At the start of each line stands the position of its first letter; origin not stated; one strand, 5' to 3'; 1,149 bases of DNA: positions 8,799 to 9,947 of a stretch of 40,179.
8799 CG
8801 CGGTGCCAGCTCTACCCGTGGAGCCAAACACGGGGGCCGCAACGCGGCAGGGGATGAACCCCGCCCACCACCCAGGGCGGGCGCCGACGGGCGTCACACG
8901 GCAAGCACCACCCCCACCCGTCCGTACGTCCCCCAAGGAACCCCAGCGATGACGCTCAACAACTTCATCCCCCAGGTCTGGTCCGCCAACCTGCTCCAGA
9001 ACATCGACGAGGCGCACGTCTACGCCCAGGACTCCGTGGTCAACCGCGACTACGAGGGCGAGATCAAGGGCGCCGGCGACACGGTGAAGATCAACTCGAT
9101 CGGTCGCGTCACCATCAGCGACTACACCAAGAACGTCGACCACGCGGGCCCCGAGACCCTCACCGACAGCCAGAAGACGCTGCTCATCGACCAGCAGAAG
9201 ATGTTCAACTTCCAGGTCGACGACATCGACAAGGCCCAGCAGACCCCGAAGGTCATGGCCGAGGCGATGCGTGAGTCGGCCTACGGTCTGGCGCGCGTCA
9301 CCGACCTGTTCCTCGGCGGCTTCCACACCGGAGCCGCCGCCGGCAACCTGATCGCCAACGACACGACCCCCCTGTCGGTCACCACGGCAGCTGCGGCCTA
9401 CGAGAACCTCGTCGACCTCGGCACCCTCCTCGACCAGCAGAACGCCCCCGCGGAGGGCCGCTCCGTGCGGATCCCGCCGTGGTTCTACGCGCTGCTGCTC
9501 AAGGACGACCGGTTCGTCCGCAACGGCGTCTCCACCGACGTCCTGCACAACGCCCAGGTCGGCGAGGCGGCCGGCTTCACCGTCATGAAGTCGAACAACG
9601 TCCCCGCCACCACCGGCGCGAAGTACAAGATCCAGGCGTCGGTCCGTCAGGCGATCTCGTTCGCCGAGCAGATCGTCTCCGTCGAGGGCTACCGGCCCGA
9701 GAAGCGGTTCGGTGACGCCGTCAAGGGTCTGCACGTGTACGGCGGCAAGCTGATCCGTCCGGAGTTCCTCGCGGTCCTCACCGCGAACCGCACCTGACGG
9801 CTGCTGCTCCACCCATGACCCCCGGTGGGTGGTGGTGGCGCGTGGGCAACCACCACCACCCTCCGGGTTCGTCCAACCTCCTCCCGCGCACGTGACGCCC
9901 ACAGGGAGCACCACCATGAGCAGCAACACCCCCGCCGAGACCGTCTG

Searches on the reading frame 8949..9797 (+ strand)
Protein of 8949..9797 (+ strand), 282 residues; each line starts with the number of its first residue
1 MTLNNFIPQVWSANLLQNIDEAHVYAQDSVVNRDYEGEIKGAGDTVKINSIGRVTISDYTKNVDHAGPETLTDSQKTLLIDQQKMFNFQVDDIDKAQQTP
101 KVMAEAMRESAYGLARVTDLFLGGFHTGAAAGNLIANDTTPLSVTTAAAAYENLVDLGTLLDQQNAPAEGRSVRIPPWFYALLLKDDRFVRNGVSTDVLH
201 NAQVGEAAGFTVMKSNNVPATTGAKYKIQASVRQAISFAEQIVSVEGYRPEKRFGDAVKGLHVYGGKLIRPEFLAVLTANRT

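Call 68: search_protein_families(library=pfam, proteins=[window:8949-9797:+], max_evalue=0.01)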
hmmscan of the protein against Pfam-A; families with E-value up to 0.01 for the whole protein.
window:8949-9797:+ (282 aa): 1 family
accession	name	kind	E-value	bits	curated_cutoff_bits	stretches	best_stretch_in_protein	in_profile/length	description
PF25209.1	Phage_capsid_4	-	1.1e-12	49.3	27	1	31-278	19-261/262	Phage capsid protein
